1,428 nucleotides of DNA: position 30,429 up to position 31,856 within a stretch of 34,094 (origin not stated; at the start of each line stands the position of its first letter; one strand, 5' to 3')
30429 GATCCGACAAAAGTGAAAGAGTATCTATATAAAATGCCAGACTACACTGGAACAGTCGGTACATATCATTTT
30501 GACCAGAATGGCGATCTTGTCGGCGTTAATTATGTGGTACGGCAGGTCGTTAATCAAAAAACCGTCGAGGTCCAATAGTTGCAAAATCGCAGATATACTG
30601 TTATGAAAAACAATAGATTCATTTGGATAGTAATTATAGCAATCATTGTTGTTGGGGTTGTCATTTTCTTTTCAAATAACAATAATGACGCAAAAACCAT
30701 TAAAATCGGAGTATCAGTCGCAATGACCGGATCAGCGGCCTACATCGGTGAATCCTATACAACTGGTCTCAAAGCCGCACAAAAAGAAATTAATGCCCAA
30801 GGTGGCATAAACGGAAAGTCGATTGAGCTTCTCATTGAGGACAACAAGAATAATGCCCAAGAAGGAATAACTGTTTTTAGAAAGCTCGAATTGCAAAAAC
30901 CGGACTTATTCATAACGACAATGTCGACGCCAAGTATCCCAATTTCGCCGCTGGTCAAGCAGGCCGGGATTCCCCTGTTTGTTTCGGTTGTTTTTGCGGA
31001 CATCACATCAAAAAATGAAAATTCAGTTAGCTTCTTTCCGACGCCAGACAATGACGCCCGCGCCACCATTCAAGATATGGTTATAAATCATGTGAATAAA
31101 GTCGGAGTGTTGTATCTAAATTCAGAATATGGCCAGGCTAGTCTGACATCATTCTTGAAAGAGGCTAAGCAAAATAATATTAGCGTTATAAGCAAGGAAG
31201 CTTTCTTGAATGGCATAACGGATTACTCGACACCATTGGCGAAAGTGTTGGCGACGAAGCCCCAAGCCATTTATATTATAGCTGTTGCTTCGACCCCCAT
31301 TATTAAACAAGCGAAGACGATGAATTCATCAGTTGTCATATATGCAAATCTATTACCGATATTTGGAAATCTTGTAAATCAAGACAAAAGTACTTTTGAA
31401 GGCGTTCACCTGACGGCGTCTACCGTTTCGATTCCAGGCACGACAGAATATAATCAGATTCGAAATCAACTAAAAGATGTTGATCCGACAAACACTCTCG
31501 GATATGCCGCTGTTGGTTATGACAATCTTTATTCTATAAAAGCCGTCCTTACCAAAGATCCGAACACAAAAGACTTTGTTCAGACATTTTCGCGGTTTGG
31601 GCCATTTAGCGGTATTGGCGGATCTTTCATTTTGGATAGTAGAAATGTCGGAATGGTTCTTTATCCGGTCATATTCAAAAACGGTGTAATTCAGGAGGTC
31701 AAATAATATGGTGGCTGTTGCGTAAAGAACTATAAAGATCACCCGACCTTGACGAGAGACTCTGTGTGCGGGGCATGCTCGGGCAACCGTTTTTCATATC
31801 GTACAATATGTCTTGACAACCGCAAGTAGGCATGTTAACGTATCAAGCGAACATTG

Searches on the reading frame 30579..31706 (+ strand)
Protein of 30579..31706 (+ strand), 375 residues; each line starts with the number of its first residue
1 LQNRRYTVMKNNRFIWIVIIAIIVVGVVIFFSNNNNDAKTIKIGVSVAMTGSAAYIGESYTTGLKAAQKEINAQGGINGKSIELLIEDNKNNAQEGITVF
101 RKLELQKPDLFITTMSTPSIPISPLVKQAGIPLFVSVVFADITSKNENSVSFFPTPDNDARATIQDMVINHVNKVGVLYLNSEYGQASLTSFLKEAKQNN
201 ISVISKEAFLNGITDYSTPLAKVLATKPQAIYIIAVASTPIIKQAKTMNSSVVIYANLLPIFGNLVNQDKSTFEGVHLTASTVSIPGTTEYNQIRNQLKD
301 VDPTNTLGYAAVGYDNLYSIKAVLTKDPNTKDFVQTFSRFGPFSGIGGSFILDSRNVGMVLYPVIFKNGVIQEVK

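Call 11: search_protein_families(library=pfam, proteins=[window:30579-31706:+], max_evalue=0.001)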
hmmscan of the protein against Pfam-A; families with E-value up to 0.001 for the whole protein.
window:30579-31706:+ (375 aa): 3 families
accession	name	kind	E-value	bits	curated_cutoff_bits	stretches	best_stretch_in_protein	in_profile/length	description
PF13458.12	Peripla_BP_6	-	3.4e-41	142.5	31.7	1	40-351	1-321/343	Periplasmic binding protein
PF01094.35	ANF_receptor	-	3.2e-12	46.6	25.4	1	64-297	6-258/353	Receptor family ligand binding region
PF13433.12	Peripla_BP_5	-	2.6e-08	33.8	27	1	41-95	1-55/363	Periplasmic binding protein domain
